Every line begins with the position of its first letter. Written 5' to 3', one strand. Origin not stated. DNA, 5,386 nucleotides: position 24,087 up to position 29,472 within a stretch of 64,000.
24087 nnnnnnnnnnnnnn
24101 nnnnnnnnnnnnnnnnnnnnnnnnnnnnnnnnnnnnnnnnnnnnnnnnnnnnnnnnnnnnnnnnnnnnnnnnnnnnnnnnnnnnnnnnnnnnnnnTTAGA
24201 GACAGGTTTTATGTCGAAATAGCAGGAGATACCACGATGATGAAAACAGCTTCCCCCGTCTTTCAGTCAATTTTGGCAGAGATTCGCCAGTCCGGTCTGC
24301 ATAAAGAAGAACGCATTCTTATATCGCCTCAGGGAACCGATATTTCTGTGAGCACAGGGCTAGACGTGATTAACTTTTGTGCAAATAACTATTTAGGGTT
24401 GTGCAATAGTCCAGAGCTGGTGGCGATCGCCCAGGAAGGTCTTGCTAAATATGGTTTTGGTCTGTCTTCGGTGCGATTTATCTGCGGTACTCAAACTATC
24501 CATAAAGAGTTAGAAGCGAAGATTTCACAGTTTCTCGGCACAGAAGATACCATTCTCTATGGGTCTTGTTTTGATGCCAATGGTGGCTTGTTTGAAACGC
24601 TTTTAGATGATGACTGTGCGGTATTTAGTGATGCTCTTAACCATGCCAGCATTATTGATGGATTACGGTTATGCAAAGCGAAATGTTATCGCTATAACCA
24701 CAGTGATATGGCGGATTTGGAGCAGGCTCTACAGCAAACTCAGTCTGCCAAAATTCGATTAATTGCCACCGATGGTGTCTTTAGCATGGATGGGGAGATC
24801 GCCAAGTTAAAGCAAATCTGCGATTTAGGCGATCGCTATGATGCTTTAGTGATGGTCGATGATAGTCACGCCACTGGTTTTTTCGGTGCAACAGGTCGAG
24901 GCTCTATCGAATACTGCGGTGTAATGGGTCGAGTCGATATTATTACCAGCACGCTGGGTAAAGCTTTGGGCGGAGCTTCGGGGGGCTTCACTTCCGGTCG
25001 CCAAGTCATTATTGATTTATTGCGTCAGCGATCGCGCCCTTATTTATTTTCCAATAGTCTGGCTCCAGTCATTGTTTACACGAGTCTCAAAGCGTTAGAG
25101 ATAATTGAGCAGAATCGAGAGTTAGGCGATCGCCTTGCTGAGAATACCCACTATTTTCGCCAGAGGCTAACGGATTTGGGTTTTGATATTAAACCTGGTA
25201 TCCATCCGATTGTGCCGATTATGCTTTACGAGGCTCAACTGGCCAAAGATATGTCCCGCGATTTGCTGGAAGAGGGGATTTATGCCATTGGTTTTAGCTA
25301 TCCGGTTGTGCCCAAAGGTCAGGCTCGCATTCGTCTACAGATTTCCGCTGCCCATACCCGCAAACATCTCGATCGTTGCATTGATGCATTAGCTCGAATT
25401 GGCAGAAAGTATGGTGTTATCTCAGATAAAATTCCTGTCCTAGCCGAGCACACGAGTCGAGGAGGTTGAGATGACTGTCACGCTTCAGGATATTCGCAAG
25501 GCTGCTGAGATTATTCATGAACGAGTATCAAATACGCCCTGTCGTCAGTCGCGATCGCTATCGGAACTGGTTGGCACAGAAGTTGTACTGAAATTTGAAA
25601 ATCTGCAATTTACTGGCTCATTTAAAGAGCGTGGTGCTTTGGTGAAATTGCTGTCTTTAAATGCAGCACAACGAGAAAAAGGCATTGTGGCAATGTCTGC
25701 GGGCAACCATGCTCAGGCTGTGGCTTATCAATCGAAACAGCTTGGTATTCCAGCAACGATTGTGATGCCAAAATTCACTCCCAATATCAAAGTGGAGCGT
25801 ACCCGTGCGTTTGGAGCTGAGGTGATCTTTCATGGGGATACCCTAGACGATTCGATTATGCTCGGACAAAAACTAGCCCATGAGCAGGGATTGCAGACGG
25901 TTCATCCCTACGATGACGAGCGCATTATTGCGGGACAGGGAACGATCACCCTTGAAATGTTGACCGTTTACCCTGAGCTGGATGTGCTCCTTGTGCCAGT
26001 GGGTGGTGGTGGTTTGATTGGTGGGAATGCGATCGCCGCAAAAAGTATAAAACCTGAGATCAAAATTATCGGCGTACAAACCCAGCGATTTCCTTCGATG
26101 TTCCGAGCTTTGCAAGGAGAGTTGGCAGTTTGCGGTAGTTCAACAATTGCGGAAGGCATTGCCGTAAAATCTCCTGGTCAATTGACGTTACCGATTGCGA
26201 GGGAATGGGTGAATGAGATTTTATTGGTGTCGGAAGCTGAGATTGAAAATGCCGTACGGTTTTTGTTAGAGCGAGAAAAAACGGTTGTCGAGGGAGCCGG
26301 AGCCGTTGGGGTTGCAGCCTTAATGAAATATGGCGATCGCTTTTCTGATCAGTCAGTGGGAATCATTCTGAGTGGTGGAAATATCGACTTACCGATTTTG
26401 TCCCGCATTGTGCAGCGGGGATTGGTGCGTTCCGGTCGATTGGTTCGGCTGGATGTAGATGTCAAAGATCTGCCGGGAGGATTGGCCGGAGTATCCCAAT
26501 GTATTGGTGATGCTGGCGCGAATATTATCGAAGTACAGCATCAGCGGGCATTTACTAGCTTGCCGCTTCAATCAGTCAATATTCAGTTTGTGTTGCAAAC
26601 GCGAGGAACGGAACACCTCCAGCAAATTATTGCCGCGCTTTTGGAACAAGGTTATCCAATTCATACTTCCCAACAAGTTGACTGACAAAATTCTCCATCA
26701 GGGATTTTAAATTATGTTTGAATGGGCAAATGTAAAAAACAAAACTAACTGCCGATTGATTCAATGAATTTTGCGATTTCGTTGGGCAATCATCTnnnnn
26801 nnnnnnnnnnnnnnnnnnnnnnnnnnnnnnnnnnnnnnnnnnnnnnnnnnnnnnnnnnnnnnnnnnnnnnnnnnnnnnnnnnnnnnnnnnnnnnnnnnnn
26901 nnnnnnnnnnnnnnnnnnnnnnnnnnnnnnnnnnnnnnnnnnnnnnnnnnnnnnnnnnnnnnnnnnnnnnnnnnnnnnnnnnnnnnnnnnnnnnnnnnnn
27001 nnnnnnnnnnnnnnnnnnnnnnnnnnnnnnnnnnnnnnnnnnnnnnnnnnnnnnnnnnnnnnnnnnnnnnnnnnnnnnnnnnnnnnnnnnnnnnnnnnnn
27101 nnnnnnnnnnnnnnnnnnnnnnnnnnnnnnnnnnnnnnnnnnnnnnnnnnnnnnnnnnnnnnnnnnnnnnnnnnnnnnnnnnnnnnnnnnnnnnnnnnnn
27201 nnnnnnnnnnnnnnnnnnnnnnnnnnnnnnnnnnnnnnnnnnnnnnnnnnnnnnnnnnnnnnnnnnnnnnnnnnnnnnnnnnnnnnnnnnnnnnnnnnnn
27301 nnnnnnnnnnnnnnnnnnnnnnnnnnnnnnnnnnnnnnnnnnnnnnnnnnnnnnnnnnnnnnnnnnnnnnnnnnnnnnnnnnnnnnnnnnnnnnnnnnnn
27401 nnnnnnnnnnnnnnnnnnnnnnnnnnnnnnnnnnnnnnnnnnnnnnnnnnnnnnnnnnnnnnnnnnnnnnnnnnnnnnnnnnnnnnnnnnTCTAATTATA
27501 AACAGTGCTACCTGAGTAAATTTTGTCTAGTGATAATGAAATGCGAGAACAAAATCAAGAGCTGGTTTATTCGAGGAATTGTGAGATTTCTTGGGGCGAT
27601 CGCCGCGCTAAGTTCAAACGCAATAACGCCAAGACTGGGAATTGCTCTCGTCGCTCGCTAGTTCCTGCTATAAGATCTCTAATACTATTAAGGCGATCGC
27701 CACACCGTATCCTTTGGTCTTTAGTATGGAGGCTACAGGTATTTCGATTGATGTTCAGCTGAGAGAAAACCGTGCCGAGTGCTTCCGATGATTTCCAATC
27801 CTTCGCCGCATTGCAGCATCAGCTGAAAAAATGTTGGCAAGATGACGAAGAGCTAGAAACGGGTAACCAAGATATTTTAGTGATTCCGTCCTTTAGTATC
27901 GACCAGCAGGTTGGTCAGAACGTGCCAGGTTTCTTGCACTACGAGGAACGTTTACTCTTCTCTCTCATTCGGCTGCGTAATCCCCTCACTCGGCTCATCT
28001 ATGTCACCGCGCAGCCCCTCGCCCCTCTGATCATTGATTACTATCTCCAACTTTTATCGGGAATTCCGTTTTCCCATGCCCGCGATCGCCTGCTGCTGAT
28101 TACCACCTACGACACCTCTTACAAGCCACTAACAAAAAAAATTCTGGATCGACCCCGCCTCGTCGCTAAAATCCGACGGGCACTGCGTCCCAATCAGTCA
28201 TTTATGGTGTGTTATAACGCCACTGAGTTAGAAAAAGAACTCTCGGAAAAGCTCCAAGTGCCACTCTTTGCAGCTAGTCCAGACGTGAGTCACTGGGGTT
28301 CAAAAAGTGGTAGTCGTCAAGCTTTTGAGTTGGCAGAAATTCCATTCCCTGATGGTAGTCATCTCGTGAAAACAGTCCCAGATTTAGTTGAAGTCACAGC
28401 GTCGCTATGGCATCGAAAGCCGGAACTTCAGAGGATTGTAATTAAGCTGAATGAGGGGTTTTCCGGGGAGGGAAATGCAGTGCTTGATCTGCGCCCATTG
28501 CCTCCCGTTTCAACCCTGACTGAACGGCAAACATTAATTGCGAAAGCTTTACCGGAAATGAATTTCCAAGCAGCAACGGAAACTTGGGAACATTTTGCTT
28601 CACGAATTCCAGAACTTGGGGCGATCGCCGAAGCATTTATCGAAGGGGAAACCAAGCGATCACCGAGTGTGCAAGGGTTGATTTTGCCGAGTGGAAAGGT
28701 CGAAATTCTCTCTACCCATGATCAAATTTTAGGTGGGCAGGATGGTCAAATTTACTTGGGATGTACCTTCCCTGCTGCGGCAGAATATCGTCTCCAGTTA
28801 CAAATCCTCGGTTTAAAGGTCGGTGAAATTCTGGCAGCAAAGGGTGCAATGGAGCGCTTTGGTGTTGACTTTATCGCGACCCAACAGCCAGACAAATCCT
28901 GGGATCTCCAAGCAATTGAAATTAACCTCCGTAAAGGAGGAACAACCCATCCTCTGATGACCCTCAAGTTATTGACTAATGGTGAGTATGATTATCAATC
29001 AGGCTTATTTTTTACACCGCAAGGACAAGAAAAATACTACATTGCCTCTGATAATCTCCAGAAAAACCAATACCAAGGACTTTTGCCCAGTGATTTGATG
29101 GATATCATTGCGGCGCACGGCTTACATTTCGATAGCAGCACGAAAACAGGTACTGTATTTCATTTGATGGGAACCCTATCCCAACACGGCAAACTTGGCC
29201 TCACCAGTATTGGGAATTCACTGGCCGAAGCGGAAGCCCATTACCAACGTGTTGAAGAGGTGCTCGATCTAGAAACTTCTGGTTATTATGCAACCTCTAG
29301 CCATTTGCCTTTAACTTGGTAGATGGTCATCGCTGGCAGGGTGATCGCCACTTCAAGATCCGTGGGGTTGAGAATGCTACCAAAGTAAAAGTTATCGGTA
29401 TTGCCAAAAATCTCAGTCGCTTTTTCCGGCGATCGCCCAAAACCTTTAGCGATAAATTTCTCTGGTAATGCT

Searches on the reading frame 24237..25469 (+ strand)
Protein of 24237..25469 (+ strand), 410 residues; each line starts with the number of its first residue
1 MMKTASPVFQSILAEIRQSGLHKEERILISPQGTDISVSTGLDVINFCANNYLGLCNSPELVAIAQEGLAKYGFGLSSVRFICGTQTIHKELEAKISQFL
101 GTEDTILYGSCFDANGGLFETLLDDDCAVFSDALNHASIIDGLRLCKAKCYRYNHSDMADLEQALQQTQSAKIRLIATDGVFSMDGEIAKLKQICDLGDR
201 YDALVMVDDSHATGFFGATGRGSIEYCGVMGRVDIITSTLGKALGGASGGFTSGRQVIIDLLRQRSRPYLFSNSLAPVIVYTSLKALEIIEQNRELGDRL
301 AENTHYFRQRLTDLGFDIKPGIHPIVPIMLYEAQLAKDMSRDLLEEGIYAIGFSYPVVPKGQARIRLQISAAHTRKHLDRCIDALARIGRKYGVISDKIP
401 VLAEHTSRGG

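Call 75: search_protein_families(library=pfam, proteins=[window:24237-25469:+])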
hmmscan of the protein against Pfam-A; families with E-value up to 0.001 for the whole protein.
window:24237-25469:+ (410 aa): 1 family
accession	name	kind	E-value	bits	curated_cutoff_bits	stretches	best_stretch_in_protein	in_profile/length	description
PF00155.27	Aminotran_1_2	-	1.4e-64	219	19.7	1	43-385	2-361/361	Aminotransferase class I and II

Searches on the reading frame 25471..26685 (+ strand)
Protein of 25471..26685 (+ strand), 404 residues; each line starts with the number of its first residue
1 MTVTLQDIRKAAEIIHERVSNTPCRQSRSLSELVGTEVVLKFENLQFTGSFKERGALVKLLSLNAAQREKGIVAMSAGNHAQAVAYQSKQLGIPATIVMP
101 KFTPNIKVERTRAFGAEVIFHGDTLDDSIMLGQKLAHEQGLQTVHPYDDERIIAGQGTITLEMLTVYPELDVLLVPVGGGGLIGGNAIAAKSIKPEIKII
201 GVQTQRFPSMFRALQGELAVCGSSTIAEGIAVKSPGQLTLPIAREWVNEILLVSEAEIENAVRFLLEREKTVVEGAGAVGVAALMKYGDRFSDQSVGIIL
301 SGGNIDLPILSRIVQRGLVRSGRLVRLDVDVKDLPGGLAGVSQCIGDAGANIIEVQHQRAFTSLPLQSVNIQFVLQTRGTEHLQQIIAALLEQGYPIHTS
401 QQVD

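Call 75: search_protein_families(library=pfam, proteins=[window:25471-26685:+])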
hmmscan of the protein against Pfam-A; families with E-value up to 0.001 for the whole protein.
window:25471-26685:+ (404 aa): 3 families
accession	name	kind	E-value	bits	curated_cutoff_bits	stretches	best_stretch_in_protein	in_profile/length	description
PF00291.31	PALP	-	5.1e-75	253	35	1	19-302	5-295/295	Pyridoxal-phosphate dependent enzyme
PF13291.12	ACT_4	-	5.6e-06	27.4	27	1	325-390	7-69/80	ACT domain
PF01842.31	ACT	-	4.8e-05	23.5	27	1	326-391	2-65/66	ACT domain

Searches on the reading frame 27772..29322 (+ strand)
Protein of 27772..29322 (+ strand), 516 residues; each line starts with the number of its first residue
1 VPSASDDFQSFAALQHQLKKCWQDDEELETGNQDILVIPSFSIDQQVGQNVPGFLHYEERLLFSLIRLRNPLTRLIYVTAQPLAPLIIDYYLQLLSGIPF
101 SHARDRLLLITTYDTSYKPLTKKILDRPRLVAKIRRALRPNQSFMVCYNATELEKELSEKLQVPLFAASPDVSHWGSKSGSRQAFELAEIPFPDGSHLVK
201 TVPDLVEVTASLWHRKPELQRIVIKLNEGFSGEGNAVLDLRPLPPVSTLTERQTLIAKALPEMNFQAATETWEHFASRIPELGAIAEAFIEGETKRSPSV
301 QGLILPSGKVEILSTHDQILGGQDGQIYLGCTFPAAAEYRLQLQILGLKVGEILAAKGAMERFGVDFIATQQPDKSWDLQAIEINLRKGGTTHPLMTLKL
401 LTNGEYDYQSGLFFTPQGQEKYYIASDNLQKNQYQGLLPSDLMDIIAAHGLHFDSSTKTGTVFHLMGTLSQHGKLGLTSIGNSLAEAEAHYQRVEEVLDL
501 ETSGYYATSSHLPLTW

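Call 21: search_protein_families(library=pfam, proteins=[window:27772-29322:+])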
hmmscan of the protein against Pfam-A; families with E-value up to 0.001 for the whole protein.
window:27772-29322:+ (516 aa): 2 families
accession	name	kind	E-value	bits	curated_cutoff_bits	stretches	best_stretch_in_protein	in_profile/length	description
PF24923.1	ATP-grasp_IQCH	-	4.1e-22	79.3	27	2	270-407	127-264/266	IQCH-like, ATP-grasp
PF18105.7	PGM1_C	-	1.2e-12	47.5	22.5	1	441-494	1-54/54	PGM1 C-terminal domain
